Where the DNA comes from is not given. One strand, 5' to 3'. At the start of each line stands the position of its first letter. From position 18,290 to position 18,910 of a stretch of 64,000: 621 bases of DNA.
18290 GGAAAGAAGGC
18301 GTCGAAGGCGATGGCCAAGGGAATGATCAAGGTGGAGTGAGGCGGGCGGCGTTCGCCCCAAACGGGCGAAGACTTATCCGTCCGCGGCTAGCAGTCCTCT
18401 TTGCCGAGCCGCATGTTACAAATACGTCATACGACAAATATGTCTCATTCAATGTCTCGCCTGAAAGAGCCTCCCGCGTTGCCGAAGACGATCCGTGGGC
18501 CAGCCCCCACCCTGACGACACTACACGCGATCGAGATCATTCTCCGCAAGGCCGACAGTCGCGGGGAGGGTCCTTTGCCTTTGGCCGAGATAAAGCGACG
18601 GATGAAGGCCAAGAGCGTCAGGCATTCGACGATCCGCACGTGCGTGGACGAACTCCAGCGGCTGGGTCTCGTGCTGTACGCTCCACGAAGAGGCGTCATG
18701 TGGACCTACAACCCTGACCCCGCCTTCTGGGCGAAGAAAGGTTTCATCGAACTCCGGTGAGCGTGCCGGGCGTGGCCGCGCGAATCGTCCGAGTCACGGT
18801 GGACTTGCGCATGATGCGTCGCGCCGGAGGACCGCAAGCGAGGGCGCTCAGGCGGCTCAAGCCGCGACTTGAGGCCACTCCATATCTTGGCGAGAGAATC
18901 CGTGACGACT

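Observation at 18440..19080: Winged-helix protein translationally coupled to a RelE/ParE-like protein next to a DUF1059 gene pair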

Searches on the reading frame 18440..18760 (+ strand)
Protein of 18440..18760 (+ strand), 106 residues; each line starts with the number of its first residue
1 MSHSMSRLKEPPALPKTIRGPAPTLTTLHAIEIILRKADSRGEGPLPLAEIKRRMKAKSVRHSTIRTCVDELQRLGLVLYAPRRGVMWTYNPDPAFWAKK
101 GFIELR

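Call 3: search_protein_families(library=pfam, proteins=[window:18440-18760:+], max_evalue=1)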
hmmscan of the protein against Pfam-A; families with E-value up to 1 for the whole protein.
window:18440-18760:+ (106 aa): 2 families
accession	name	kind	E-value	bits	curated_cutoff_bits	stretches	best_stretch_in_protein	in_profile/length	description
PF01325.25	Fe_dep_repress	-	0.046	14.4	26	1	60-86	34-60/60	Iron dependent repressor, N-terminal DNA binding domain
PF00392.27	GntR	-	0.1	12.7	27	1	56-86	32-62/64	Bacterial regulatory proteins, gntR family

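Call 4: search_protein_families(library=ncbifam, proteins=[window:18440-18760:+], max_evalue=1)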
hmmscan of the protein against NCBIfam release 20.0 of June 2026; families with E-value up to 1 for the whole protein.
window:18440-18760:+ (106 aa): 0 families

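Call 6: find_homologous_proteins(query=window:18440-18757:+, max_evalue=0.01)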
Query window:18440-18757:+ (106 aa): 3 proteins with E <= 0.01 among 18 candidates.
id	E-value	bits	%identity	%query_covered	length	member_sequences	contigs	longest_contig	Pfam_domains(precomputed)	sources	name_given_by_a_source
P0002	3.1e-57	209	93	96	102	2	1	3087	-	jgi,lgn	jgi:DNA-binding IclR family transcriptional regulator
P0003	1.7e-32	129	69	84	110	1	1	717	-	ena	-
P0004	4.4e-18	83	48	73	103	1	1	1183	-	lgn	-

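Call 11: find_encoding_contigs(protein=P0002, flank=10000)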
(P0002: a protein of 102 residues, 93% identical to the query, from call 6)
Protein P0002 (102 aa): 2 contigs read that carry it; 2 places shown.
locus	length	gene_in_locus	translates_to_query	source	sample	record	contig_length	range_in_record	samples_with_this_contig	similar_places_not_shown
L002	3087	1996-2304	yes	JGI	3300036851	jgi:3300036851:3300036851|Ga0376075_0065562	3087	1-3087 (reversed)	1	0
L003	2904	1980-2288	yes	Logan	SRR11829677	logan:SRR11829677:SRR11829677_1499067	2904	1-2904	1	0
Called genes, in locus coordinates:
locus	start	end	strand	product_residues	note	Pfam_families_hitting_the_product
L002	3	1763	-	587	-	?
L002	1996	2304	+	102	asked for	-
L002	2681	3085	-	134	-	?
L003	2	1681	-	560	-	?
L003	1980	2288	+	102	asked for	-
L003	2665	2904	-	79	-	?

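Call 15: find_encoding_contigs(protein=P0003, flank=10000)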
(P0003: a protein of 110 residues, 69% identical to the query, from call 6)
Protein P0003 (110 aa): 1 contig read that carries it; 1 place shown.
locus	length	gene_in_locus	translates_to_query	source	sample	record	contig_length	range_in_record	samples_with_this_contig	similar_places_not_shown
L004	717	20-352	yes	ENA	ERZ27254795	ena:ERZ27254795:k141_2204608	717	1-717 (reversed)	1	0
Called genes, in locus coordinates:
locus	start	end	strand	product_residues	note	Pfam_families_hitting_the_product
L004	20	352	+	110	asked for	-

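Call 16: find_encoding_contigs(protein=P0004, flank=10000)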
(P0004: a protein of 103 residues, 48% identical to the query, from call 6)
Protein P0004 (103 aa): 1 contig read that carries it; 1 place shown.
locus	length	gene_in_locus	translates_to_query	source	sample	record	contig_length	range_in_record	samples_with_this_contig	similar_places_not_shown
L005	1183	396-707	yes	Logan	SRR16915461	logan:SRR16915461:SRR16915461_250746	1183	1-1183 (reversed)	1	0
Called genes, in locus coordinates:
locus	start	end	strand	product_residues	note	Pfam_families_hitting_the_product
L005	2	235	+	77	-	?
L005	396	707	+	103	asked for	-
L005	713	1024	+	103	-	-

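Call 40: find_homologous_proteins(query=A3, max_evalue=0.001)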
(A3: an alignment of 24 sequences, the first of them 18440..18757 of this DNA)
Query A3 (24 sequences) (106 aa, profile of the alignment): 1406 proteins with E <= 0.001 among 2816 candidates; the best 120 are listed.
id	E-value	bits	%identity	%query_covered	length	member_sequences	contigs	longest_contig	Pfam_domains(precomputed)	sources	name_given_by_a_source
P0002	9.5e-32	126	93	96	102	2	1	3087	-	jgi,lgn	jgi:DNA-binding IclR family transcriptional regulator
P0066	1.6e-30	122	59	75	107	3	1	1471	-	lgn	-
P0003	5.8e-30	121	69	84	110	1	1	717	-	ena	-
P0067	1.4e-29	119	63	86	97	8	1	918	-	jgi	-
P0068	5.0e-29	118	63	83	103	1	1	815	-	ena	-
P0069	3.7e-28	115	67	82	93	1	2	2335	-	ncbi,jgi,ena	-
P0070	8.5e-28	114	50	72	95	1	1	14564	-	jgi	jgi:hypothetical protein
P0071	3.8e-27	111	55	88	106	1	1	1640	-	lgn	-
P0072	1.6e-25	106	34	67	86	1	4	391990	-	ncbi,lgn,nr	ncbi:hypothetical protein HYV43_02530 [Candidatus Micrarchaeota archaeon]|nr:hypothetical protein [C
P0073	3.8e-25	105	37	67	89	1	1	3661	-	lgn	-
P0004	2.0e-24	103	48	73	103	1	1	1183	-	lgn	-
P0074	3.1e-24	102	35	79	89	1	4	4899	-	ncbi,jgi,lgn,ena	-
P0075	5.2e-24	101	36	79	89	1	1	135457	-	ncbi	-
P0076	5.2e-24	101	33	76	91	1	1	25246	-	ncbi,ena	-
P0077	1.7e-23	100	35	67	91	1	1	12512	-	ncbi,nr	ncbi:MAG: hypothetical protein KGH66_01285 [Candidatus Micrarchaeota archaeon]|nr:hypothetical prote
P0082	7.7e-23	98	41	67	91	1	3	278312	-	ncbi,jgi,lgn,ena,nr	ncbi:MAG TPA: hypothetical protein VND15_02875 [Candidatus Acidoferrales bacterium]|nr:hypothetical 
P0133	1.9e-17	80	30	70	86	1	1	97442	-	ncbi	ncbi:hypothetical protein ACFLZX_00210 [Nanoarchaeota archaeon]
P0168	1.9e-16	77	-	-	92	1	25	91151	-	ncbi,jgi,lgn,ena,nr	ncbi:hypothetical protein J4434_01400 [Candidatus Woesearchaeota archaeon]|nr:hypothetical protein [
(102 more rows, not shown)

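Call 43: search_solved_structures(query=A4, max_evalue=10, show_alignments=2)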
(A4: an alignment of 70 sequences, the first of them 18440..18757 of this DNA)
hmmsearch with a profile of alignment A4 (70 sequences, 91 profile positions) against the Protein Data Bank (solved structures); distinct sequences matched with E-value up to 10: 5.
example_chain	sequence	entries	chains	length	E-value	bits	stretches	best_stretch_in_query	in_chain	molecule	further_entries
1p6r_A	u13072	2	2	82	0.2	14.4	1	21-80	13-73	Penicillinase repressor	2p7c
8oej_B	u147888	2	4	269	0.21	14.4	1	24-70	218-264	RPA32 subunit of the hetero-oligomeric complex involved in homologous recombination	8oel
8aaj_B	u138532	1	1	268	0.22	14.3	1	24-70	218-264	RPA32 subunit of the hetero-oligomeric complex involved in homologous recombination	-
9f27_A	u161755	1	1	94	0.44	13.4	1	24-70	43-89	RPA32 subunit of the hetero-oligomeric complex involved in homologous recombination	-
9f26_C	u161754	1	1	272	0.72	12.7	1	24-70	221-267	RPA32 subunit of the hetero-oligomeric complex involved in homologous recombination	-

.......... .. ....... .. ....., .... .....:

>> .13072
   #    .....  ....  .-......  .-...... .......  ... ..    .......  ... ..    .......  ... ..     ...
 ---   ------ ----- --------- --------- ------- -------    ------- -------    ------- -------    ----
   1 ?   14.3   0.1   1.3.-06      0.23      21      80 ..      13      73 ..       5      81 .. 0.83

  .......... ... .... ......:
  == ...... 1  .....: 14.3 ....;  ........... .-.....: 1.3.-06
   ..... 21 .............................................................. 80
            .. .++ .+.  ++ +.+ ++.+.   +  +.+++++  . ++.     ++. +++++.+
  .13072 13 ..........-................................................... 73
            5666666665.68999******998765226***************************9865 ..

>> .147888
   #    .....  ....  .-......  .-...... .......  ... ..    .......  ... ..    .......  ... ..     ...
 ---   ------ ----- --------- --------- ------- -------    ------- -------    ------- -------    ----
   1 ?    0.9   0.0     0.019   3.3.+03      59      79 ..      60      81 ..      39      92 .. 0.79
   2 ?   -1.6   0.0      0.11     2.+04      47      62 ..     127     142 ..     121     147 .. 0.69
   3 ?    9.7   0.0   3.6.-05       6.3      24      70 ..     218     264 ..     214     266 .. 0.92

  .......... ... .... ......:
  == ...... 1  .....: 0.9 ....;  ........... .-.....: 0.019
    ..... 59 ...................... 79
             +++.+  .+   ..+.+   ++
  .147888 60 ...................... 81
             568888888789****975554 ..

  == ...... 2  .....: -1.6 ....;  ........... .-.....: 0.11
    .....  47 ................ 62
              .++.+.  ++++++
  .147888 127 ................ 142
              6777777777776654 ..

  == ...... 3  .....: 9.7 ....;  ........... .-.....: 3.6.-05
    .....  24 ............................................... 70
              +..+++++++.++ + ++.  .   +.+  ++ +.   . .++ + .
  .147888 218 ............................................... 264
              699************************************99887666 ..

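Call 44: search_protein_families(library=pfam, alignment_id=A4, max_evalue=0.01)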
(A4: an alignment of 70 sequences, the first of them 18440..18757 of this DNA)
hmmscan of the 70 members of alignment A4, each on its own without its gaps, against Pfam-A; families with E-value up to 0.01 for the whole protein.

A. member 1, window:18440-18757:+ (106 aa): 0 families

B. families by the number of members that match (of 70 scanned): 4 families
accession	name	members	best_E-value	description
PF09106.17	SelB-wing_2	2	0.0013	Elongation factor SelB, winged helix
PF03962.21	Mnd1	1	0.00081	Mnd1 HTH domain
PF20292.4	MC7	1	0.0016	ABC-three component (ABC-3C) system Middle Component 7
PF18576.7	HTH_52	1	0.0057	Helix-turn-helix domain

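Call 45: find_encoding_contigs(protein=P0082, flank=2500, max_places=2)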
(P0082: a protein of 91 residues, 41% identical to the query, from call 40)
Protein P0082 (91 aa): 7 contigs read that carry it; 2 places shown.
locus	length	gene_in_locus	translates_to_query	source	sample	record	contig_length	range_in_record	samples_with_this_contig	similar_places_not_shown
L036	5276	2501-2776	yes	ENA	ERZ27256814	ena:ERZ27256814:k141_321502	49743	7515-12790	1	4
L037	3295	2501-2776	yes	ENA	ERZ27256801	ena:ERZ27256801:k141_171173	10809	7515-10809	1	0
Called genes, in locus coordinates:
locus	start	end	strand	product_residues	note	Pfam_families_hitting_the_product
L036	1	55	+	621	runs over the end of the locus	PF03485:Arg_tRNA_synt_N, PF00750:tRNA-synt_1d, PF05746:DALR_1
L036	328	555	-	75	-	-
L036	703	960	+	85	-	-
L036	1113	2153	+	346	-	-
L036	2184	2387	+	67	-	-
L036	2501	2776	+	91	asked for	-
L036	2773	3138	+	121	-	-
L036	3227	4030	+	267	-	-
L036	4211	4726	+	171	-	-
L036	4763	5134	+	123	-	-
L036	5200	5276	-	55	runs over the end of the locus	-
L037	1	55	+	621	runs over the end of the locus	PF03485:Arg_tRNA_synt_N, PF00750:tRNA-synt_1d, PF05746:DALR_1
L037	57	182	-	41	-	-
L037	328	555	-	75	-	-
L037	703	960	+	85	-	-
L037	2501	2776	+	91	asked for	-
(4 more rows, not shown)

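Call 46: find_encoding_contigs(protein=P0168, flank=2500, max_places=2)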
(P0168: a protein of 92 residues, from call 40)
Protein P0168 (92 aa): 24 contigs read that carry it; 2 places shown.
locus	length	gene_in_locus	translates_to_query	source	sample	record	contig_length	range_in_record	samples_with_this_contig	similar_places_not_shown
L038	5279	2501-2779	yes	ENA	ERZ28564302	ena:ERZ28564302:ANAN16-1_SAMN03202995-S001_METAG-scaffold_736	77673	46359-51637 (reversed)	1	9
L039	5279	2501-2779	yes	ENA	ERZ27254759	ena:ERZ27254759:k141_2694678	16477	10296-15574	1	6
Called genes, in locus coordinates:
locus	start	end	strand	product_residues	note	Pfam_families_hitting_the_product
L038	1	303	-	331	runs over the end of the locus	PF12838:Fer4_7 (faint), PF13183:Fer4_8 (faint), PF13746:Fer4_18 (faint), PF13187:Fer4_9 (faint), PF14697:Fer4_21 (faint), PF13237:Fer4_10 (faint), PF17179:Fer4_22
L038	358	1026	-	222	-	-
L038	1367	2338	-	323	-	PF00892:EamA, PF03151:TPT, PF00892:EamA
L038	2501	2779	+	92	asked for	-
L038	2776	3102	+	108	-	-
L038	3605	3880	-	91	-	PF21476:PF0610-like_N, PF23470:Zn_ribbon_PF0610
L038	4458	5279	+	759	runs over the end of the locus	PF13522:GATase_6, PF13537:GATase_7, PF00733:Asn_synthase, PF24167:DUF7411 (faint), PF00733:Asn_synthase, PF01902:Diphthami_syn_2_N, PF28410:Diphthami_syn_2_C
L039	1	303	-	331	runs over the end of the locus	PF12838:Fer4_7 (faint), PF13183:Fer4_8 (faint), PF13746:Fer4_18 (faint), PF13187:Fer4_9 (faint), PF14697:Fer4_21 (faint), PF13237:Fer4_10 (faint), PF17179:Fer4_22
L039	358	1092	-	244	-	-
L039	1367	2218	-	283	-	PF00892:EamA, PF03151:TPT, PF00892:EamA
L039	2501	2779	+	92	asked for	-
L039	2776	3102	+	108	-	-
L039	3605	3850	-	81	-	PF23470:Zn_ribbon_PF0610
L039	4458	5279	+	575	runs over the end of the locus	?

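Call 47: find_encoding_contigs(protein=P0133, flank=2500, max_places=2)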
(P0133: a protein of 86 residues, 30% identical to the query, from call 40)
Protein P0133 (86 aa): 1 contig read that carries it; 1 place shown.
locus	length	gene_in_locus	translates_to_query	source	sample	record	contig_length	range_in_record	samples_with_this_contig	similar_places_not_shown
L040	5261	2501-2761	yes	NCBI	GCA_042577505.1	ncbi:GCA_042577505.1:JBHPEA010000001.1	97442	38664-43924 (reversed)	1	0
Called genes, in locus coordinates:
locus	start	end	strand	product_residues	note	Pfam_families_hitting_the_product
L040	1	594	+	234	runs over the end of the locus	-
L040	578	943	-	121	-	PF13298:LigD_N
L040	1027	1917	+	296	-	PF23023:Anti-Pycsar_Apyc1, PF00753:Lactamase_B, PF12706:Lactamase_B_2 (weak)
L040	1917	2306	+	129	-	PF01870:Hjc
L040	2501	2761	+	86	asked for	-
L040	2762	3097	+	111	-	-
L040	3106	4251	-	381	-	PF06745:ATPase (faint), PF05496:RuvB_N (weak), PF13191:AAA_16 (faint), PF00004:AAA, PF07724:AAA_2 (faint), PF07728:AAA_5 (faint), PF17862:AAA_lid_3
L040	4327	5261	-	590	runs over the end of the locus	-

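Call 49: predict_structure(alignment_id=A4)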
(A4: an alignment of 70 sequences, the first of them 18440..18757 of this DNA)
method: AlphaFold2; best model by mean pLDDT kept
length: 106 residues; sequences in the alignment: 70
mean_pLDDT: 79.9   pTM: 0.67
mean pLDDT of the five models: 79.9, 79.7, 78.2, 77.4, 75.5
residues with pLDDT >= 90: 44; 70-90: 26; 50-70: 33; < 50: 3
segments of 3 or more residues with pLDDT < 50: none
pLDDT, mean of each block of 10 residues (from residue 1): 55 64 86 93 93 91 92 89 87 66 51
secondary structure, 60 per line:
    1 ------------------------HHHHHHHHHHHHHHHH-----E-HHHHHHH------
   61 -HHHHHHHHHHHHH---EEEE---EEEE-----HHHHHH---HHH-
elements in order: H25-40 H48-54 H62-74 E78-81 E85-88 H94-99

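Call 54: fold_search(model_id=the predicted structure, library=pdb)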
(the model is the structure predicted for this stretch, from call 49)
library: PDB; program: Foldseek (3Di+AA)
matches with E <= 10: 950; with E <= 0.001: 0
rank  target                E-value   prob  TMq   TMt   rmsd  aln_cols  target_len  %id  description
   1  2f5c                  1.5e-02  1.00  0.45  0.36   4.7        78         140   22  Bacillus subtilis Manganese transport regulator (MNTR) bound to manganese, hexagonal crystal form (released 2006-03-07)
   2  2y75_C                1.7e-02  1.00  0.46  0.40   3.6        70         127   23  The Structure of CymR (YrzC) the Global Cysteine Regulator of B. subtilis (released 2011-08-03)
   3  6kta_B                2.0e-02  1.00  0.46  0.36   3.2        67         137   22  Crystal structure of B. halodurans MntR in apo form (released 2019-12-04)
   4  3glx                  2.6e-02  1.00  0.44  0.24   2.8        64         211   26  Crystal Structure Analysis of the DtxR(E175K) complexed with Ni(II) (released 2009-06-09)
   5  2qq9                  3.0e-02  1.00  0.47  0.26   2.4        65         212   23  Crystal Structure of DtxR(D6A C102D) Complexed with Nickel(II) (released 2007-10-30)
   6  6kta_A                3.2e-02  0.99  0.45  0.36   4.8        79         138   23  Crystal structure of B. halodurans MntR in apo form (released 2019-12-04)
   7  7b24_A                3.6e-02  1.00  0.46  0.36   4.3        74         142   22  DtxR-like iron-dependent regulator IdeR (P39G variant) complexed with cobalt and its consensus DNA-binding sequence (released 2021-03-03)
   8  7b1y_A                3.8e-02  1.00  0.46  0.37   2.4        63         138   22  DtxR-like iron-dependent regulator IdeR complexed with cobalt and its consensus DNA-binding sequence (released 2021-03-03)
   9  1ddn_A                3.8e-02  1.00  0.46  0.42   4.7        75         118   21  DIPHTHERIA TOX REPRESSOR (C102D MUTANT)/TOX DNA OPERATOR COMPLEX (released 1998-10-14)
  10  8pvz_B                3.8e-02  0.99  0.43  0.34   4.0        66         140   21  Manganese-dependent transcriptional repressor DR2539 complexed with cadmium (released 2024-05-08)
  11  1fwz                  4.3e-02  0.99  0.45  0.25   2.9        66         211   24  GLU20ALA DTXR (released 2001-09-25)
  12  1g3s                  4.6e-02  0.99  0.47  0.25   4.3        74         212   22  CYS102SER DTXR (released 2001-10-25)
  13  1bi3_B                4.6e-02  0.99  0.44  0.35   2.7        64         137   26  STRUCTURE OF APO-AND HOLO-DIPHTHERIA TOXIN REPRESSOR (released 1999-06-22)
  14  3lwf_A                4.6e-02  0.98  0.43  0.33   3.6        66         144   21  Crystal structure of Putative transcriptional regulator (NP_470886.1) from LISTERIA INNOCUA at 2.06 A resolution (released 2010-05-12)
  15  1bi3_A                4.9e-02  0.99  0.47  0.26   4.6        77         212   21  STRUCTURE OF APO-AND HOLO-DIPHTHERIA TOXIN REPRESSOR (released 1999-06-22)
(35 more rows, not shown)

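Call 65: search_protein_families(library=ncbifam, alignment_id=A4, max_evalue=0.01)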
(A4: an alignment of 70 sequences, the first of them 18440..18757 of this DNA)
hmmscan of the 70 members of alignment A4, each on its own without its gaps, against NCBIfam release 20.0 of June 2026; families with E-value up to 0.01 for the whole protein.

A. member 1, window:18440-18757:+ (106 aa): 0 families

B. families by the number of members that match (of 70 scanned): 0 families

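Call 66: search_protein_families(library=padloc, proteins=[window:18440-18757:+, P0072, P0082, P0168], max_evalue=0.01)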
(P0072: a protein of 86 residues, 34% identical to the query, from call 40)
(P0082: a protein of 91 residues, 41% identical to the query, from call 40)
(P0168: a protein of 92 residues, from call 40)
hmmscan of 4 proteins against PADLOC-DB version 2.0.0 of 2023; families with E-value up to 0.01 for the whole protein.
window:18440-18757:+ (106 aa): 0 families

P0072 (86 aa): 0 families

P0082 (91 aa): 0 families

P0168 (92 aa): 0 families
